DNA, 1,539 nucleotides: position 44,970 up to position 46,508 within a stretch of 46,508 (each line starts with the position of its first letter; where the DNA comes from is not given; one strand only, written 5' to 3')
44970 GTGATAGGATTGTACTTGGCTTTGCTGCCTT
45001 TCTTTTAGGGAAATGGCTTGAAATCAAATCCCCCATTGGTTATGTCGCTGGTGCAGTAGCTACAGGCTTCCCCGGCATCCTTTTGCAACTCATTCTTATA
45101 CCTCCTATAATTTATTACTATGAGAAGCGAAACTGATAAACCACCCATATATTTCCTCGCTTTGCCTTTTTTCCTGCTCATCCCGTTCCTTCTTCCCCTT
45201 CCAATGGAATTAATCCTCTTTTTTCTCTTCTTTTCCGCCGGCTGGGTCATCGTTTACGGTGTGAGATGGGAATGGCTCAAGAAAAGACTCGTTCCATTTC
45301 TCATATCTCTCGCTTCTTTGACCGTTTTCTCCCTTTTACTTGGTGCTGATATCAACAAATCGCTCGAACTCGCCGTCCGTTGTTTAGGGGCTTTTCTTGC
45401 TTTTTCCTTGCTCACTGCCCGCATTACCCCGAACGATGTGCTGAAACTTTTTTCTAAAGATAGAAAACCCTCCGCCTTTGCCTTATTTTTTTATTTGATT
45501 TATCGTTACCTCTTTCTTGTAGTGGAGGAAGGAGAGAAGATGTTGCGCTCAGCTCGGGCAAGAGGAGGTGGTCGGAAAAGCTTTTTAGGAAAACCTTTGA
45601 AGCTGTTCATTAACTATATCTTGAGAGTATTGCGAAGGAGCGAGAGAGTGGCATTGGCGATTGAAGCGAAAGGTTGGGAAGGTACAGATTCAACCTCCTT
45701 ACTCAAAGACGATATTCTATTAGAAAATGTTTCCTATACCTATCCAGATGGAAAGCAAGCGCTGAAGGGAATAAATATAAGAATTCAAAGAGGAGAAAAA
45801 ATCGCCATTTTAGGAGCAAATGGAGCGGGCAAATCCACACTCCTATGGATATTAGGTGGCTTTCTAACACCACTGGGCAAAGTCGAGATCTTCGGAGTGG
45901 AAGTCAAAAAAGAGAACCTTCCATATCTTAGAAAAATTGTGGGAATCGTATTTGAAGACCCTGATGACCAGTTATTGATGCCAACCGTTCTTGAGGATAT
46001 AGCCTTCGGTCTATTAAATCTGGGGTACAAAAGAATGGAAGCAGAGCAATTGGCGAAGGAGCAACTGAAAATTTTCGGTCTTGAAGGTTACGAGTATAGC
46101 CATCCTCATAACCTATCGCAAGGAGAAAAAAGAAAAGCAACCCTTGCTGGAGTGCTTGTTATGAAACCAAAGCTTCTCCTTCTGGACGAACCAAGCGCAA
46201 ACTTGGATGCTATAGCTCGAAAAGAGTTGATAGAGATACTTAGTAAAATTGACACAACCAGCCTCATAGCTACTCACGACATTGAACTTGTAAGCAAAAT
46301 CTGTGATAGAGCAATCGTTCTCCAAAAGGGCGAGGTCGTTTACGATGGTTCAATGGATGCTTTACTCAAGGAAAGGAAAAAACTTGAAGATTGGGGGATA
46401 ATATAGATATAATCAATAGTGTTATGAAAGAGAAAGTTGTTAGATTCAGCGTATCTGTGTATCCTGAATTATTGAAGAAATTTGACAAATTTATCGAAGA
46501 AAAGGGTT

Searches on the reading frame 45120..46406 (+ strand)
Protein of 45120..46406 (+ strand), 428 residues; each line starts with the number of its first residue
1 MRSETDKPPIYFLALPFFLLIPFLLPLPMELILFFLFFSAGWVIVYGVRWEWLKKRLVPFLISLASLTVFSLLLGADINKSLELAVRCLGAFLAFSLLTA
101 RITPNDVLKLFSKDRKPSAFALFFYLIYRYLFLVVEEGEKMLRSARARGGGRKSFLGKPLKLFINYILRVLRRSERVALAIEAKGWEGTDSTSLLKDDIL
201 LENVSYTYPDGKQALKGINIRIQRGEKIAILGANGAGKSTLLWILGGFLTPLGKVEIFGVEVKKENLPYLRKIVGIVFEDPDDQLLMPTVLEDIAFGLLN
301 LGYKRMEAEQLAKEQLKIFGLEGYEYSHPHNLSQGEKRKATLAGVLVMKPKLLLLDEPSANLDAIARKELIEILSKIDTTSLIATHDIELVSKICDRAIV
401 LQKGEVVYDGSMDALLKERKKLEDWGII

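Call 9: search_protein_families(library=pfam, proteins=[window:45120-46406:+], max_evalue=0.001)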
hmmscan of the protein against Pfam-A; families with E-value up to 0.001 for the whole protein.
window:45120-46406:+ (428 aa): 4 families
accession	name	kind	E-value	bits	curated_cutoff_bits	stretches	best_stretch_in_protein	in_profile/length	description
PF00005.33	ABC_tran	-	1.4e-26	94.1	25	1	215-359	1-136/137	ABC transporter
PF02361.21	CbiQ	-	8.1e-19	68.6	25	1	17-189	19-211/216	Cobalt transport protein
PF13304.12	AAA_21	-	2.4e-09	38.1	27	1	328-392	234-304/304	AAA domain, putative AbiEii toxin, Type IV TA system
PF02463.25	SMC_N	-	0.00093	19.1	40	0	228-394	27-205/220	RecF/RecN/SMC N terminal domain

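Call 62: find_encoding_contigs(protein=window:45120-46406:+, flank=10000, max_places=3)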
Protein window:45120-46406:+ (428 aa): no gene with exactly this product is on record in the collection.
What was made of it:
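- Tried and rejected: An exact look-up of a window-end protein found nothing (call 62).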
